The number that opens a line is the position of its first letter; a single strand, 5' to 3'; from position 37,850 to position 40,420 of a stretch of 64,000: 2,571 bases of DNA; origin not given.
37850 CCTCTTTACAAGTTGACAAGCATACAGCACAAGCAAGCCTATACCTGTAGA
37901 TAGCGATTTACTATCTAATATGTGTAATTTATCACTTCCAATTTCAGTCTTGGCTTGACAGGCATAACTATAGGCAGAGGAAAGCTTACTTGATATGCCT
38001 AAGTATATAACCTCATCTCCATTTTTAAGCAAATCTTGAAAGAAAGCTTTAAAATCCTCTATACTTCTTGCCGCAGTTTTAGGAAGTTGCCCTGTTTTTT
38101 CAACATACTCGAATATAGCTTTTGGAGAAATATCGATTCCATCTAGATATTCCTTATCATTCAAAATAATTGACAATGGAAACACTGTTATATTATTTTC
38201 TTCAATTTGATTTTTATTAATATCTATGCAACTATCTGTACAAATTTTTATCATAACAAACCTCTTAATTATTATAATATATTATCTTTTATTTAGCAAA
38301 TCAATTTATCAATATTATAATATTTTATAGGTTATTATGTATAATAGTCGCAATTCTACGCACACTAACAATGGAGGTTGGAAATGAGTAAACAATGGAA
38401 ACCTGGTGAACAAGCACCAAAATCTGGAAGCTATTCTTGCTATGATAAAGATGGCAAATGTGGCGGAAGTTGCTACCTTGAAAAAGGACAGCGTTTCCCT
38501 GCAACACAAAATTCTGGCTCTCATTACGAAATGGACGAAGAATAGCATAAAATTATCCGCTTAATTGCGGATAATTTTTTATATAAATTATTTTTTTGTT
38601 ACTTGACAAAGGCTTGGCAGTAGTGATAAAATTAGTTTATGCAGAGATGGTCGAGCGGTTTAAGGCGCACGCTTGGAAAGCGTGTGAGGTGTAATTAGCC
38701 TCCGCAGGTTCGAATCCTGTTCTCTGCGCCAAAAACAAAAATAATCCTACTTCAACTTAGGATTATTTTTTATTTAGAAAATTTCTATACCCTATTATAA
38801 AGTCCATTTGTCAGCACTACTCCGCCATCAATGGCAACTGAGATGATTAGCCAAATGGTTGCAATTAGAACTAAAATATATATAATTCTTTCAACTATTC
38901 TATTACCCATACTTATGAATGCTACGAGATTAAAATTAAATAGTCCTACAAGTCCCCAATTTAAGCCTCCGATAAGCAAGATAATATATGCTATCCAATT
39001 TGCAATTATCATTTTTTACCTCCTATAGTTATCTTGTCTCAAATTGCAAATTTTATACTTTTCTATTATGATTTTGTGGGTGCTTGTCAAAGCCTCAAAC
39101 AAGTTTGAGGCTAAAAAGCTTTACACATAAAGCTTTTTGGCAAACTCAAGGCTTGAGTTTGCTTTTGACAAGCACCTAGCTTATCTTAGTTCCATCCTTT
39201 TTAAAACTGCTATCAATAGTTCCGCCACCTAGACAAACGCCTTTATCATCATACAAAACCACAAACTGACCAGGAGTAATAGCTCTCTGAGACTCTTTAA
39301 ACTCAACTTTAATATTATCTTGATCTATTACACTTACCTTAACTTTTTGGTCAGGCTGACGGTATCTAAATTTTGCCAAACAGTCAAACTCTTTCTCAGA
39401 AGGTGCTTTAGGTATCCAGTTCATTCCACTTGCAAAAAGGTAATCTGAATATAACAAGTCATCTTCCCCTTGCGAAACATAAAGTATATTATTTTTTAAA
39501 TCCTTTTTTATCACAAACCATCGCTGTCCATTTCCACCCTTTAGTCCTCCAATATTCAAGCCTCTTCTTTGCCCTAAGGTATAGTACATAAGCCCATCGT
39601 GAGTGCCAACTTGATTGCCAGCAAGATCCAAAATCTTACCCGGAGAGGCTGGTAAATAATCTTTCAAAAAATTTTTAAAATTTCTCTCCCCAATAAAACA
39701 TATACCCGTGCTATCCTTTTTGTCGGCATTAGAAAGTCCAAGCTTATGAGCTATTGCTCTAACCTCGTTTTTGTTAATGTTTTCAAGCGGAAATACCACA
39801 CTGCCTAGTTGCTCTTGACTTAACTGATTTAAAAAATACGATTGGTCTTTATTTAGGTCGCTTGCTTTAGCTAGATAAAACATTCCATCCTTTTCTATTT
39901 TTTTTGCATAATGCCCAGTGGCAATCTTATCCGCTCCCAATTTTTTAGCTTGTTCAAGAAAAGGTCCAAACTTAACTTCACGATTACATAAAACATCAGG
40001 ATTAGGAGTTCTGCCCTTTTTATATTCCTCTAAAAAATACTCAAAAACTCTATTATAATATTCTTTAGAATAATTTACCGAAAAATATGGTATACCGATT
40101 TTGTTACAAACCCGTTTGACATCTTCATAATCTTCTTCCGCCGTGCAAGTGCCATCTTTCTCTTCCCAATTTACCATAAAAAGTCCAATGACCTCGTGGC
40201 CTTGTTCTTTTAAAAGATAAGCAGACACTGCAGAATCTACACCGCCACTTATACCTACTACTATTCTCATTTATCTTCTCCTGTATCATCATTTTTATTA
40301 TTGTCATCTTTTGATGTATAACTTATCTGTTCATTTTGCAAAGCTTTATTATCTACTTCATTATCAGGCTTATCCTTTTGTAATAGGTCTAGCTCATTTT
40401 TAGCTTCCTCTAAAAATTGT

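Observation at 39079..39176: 98-nt four-way-junction palindrome with only Watson-Crick pairs, fused to the mnmA stop codon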

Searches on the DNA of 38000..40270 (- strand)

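Call 6: search_rna_families(source=window, start=38000, end=40000, threshold=evalue, max_evalue=10)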
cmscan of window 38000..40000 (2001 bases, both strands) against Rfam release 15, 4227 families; matches with E-value up to 10: 20.
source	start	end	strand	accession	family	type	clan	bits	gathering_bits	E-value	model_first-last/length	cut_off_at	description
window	38641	38728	+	RF00005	tRNA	Gene; tRNA;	CL00001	53.3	29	3.8e-10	1-71/71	no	tRNA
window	38662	38773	+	RF02435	SpF41_sRNA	Gene; sRNA;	-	23.8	52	0.76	1-105/105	no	Streptococcus sRNA SpF41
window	38549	38642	-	RF02747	FtrA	Gene; sRNA;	-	21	134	5.3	1-111/111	no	Francisella sRNA A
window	38724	38894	-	RF01606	plasmodium_snoR31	Gene; snRNA; snoRNA; HACA-box;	-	20.8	60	9.9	1-145/145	no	small nucleolar RNA snoR31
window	38729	38787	+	RF01742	lactis-plasmid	Gene; sRNA;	-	20.7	70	3.4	1-106/106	no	lactis-plasmid RNA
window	39069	39186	+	RF04199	MIR6027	Gene; miRNA;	-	20.6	95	0.26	1-159/159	no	MIR6027 microRNA precursor family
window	39077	39179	+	RF04174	MIR4208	Gene; miRNA;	-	19.9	140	6.8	1-191/191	no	MIR4208 microRNA precursor family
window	38989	39179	-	RF02815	Lig_thermometer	Cis-reg; thermoregulator;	-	19.6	51.5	8.4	1-205/205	no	Lig 5' UTR thermometer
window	38708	38809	-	RF02856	30_292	Gene; sRNA;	-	18.1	112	3.7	1-115/115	no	Leptospira sRNA 30_292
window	39101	39145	-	RF03697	mir-722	Gene; miRNA;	-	17.9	81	5.3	1-67/67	no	mir-722 microRNA precursor family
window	39080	39174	+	RF04095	MIR9746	Gene; miRNA;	-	17.8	79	4.7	1-110/110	no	MIR9746 microRNA precursor family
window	38550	38623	-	RF02057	STnc40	Gene; sRNA;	-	17.6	45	9.5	1-70/70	no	Salmonella enterica sRNA STnc40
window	39087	39168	+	RF03616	MIR1888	Gene; miRNA;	-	17.3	72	7.2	1-101/101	no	MIR1888 microRNA precursor family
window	38641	38729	-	RF04354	Plastid-ycf2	Cis-reg;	-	17.2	65.7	3.6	1-75/75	no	Plastid-ycf2 5UTR RNA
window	39701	39865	+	RF02442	SpF66_sRNA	Gene; sRNA;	-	16.9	42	0.36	1-239/239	no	Streptococcus sRNA SpF66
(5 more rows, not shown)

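Call 58: search_dna_similar(query=window:39060-39200:-, collection=plasmids, mode=distant, max_evalue=1, max_rows=10)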
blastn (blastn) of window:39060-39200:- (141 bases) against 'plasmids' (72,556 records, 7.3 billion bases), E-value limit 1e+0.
No match.

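Call 59: search_dna_similar(query=window:39060-39200:-, collection=phages, mode=distant, max_evalue=1, max_rows=10)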
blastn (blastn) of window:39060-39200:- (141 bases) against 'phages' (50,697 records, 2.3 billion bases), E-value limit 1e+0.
No match.

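Call 62: build_rna_model(alignment_id=A7, structure=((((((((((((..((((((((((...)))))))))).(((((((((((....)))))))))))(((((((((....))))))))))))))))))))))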
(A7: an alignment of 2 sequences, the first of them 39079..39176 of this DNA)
Model R1 built from alignment A7 (2 sequences, 98 columns); structure: as given.
model positions 98; base pairs 42; branch points 2; effective number of sequences 0.43; information 0.589 bits per position. Calibrated on 0.2 Mb of random sequence (short: E-values are rough).
structure used (alignment columns):
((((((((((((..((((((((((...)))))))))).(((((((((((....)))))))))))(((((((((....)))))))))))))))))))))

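Call 63: search_with_rna_model(model_id=R1, sources=[window, L002, L003, L008, L009, L010, L011, L014, L019, L050, L055, L057, L058, L059, L071, L072, L073, L078, L031, L015, L004, L012, L077, L040, L054], max_evalue=10, make_alignment=true)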
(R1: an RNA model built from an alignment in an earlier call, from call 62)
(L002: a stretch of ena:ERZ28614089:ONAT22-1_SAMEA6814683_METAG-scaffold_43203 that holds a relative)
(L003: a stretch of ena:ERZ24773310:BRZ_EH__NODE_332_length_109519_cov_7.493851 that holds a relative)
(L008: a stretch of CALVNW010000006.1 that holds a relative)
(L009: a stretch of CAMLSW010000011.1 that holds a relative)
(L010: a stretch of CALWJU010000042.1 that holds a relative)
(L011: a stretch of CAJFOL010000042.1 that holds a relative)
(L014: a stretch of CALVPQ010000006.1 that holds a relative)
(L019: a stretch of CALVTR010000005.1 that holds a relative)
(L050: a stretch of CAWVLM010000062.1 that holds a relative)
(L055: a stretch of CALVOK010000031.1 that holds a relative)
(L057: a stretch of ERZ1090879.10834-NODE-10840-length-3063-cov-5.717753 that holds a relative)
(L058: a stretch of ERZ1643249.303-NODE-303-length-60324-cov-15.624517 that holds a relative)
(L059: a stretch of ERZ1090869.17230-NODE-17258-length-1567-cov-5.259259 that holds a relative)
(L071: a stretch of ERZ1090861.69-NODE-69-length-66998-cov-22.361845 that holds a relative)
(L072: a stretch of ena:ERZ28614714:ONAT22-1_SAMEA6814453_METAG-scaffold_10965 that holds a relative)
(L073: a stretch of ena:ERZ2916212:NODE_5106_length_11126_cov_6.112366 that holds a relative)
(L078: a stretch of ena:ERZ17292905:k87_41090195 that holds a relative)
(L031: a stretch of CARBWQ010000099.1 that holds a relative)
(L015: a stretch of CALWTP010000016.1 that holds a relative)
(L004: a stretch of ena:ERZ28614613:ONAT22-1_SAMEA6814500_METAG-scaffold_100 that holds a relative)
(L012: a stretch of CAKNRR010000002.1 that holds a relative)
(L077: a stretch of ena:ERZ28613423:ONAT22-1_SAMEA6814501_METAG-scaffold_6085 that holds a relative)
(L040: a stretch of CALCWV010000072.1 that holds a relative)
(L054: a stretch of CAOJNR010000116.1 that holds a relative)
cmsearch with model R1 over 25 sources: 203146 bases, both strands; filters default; matches with E-value up to 10: 21.
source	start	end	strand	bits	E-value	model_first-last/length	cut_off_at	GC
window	39079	39176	-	114.9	2.3e-24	1-98/98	no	0.41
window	39079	39176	+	54.1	5.2e-10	1-98/98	no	0.41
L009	5147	5236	+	49.7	5.8e-09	1-98/98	no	0.43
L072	2347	2435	+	44.5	1e-07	1-98/98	no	0.45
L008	5148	5237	+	42.7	2.6e-07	1-98/98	no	0.42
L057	2959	3047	+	42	3.7e-07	1-98/98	no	0.46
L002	2554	2643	+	40.8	7.2e-07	1-98/98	no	0.43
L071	3615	3712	+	36.3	8.4e-06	1-98/98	no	0.45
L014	5112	5207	-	33.6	3.7e-05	1-98/98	no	0.34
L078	2351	2447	+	32.8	5.7e-05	1-98/98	no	0.39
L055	5095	5197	+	30.6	0.00019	1-98/98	no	0.49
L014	5112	5207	+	29.6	0.00032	1-98/98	no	0.34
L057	2959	3047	-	28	0.00078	1-98/98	no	0.46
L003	2612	2702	+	24.5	0.0052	1-98/98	no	0.41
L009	5149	5234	-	23.9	0.007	1-98/98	no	0.44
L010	5121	5228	+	23.9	0.0073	1-98/98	no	0.44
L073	2321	2428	+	23.9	0.0073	1-98/98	no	0.45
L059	1187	1294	+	23.8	0.0077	1-98/98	no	0.43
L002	2556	2641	-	23.3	0.0097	1-98/98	no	0.44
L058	3610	3704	+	22.9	0.013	1-98/98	no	0.39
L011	5112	5202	+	20.3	0.052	1-98/98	no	0.4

Alignment A8: 21 matches aligned to the model, 139 columns, each read 5' to 3' on its own strand. Consensus structure (alignment columns), stored with it:
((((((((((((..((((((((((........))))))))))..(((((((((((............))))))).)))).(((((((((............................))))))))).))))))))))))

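Call 66: search_with_rna_model(model_id=R1, sources=[L005, L013, L016, L017, L018, L019, L020, L021, L022, L023, L024, L025, L026, L027, L028, L029, L030, L032, L033, L034, L035, L036, L037, L038, L039, L041, L042, L043, L044, L045, L046, L047, L048, L049, L051, L052, L053, L056, L061, L062, L063, L064, L065, L066, L067, L068, L069, L070, L079], max_evalue=10)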
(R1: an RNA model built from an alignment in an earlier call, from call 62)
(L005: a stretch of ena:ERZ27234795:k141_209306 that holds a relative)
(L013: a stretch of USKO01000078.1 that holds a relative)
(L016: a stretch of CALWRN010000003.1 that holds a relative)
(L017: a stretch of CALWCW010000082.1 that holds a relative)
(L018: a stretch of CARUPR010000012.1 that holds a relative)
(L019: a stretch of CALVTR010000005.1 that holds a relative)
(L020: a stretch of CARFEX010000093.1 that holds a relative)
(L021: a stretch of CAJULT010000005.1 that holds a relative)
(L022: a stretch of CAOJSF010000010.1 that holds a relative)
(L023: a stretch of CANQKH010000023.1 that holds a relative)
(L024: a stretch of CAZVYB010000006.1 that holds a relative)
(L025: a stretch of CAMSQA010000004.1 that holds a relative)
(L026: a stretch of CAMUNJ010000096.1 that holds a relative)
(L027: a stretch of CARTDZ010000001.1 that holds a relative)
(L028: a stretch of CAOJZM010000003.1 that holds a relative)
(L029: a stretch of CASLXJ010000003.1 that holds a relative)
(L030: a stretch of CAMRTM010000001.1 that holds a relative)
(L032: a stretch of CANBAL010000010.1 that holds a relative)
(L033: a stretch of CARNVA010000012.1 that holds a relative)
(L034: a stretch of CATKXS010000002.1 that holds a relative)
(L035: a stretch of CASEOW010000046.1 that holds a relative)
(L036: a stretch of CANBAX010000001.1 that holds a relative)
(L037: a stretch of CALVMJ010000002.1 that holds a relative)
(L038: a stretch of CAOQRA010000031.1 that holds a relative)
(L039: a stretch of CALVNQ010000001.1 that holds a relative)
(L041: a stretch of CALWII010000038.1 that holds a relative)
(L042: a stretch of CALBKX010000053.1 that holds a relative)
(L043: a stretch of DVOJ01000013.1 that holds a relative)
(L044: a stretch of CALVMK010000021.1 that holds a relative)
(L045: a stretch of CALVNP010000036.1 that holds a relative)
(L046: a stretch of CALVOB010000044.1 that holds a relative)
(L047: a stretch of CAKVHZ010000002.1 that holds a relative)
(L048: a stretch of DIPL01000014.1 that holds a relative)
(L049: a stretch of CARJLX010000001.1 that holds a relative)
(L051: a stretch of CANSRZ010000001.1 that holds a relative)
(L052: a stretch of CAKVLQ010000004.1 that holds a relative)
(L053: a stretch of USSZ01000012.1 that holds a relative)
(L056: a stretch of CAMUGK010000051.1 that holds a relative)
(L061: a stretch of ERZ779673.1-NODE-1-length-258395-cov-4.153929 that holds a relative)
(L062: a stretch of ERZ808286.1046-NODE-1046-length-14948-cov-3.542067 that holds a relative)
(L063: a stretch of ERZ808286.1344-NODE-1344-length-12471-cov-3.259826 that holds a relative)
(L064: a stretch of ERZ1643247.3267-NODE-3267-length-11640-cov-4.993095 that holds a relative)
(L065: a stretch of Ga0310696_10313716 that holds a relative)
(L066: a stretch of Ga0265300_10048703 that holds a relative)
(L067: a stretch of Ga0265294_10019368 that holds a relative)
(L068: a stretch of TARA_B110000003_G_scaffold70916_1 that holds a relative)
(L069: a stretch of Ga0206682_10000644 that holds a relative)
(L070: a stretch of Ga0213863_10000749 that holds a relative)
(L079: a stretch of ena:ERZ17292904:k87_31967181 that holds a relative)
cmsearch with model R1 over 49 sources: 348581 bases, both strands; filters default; matches with E-value up to 10: 1.
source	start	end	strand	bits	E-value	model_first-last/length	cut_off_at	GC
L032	5441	5468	-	11.7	9.3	1-98/98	no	0.39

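Call 72: search_with_rna_model(model_id=R1, sources=[L072, L008, L071, L019, L078, L055, L003, L010, L073, L059, L058, L011], max_evalue=0.05, make_alignment=true)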
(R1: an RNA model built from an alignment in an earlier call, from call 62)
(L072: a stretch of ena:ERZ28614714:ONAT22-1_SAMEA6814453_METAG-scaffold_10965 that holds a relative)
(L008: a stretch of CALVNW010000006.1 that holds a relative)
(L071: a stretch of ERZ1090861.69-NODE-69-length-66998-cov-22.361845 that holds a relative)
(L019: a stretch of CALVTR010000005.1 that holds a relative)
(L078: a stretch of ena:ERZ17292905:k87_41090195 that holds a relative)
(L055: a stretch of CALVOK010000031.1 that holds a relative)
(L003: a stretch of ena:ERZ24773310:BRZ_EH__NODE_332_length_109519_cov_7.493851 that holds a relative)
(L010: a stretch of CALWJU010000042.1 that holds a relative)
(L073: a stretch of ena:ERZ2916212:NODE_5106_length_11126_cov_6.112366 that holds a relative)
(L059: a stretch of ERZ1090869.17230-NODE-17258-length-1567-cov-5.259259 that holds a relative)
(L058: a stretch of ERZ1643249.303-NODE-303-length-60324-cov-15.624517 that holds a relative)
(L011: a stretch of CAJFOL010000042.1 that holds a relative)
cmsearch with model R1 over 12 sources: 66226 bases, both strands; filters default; matches with E-value up to 0.05: 11.
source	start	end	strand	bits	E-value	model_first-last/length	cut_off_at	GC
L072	2347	2435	+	44.5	3.3e-08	1-98/98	no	0.45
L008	5148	5237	+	42.7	8.6e-08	1-98/98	no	0.42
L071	3615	3712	+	36.3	2.7e-06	1-98/98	no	0.45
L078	2351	2447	+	32.8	1.9e-05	1-98/98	no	0.39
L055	5095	5197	+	30.6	6.1e-05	1-98/98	no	0.49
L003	2612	2702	+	24.5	0.0017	1-98/98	no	0.41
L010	5121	5228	+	23.9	0.0024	1-98/98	no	0.44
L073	2321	2428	+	23.9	0.0024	1-98/98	no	0.45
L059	1187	1294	+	23.8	0.0025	1-98/98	no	0.43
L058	3610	3704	+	22.9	0.0041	1-98/98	no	0.39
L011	5112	5202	+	20.3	0.017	1-98/98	no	0.4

Alignment A9: 11 matches aligned to the model, 132 columns, each read 5' to 3' on its own strand. Consensus structure (alignment columns), stored with it:
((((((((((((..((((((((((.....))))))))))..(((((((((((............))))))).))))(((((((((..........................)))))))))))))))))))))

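Call 75: search_rna_families(sources=[L003, L010, L019, L078, L009, L055, L014, L031, L015], threshold=gathering)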
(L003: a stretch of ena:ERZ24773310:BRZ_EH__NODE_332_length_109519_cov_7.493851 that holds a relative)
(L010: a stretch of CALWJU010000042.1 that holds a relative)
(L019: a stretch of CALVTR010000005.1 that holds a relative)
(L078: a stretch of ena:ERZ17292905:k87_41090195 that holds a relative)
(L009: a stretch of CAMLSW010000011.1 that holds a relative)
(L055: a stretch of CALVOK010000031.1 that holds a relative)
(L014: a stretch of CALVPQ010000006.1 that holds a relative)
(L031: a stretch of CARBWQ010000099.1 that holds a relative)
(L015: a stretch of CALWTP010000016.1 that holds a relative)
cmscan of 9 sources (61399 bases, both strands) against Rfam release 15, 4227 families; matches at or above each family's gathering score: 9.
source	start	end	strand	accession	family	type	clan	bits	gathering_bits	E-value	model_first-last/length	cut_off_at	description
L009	6514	6585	-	RF00005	tRNA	Gene; tRNA;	CL00001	76.1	29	6.4e-15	1-71/71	no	tRNA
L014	6634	6718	-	RF00005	tRNA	Gene; tRNA;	CL00001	58.7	29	3.8e-10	1-71/71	no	tRNA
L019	5722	5807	-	RF00005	tRNA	Gene; tRNA;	CL00001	58.6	29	4.1e-10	1-71/71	no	tRNA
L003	3983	4068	-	RF00005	tRNA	Gene; tRNA;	CL00001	58.3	29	4.9e-10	1-71/71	no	tRNA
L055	5662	5747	+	RF00005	tRNA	Gene; tRNA;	CL00001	58.3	29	4.9e-10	1-71/71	no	tRNA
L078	2858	2943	+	RF00005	tRNA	Gene; tRNA;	CL00001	58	29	5.9e-10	1-71/71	no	tRNA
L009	6399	6480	-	RF00005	tRNA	Gene; tRNA;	CL00001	55.3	29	3.3e-09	1-71/71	no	tRNA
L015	6085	6170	+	RF00005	tRNA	Gene; tRNA;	CL00001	53.6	29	9.5e-09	1-71/71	no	tRNA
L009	6834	6884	-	RF00005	tRNA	Gene; tRNA;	CL00001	37.9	29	0.00021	22-71/71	5'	tRNA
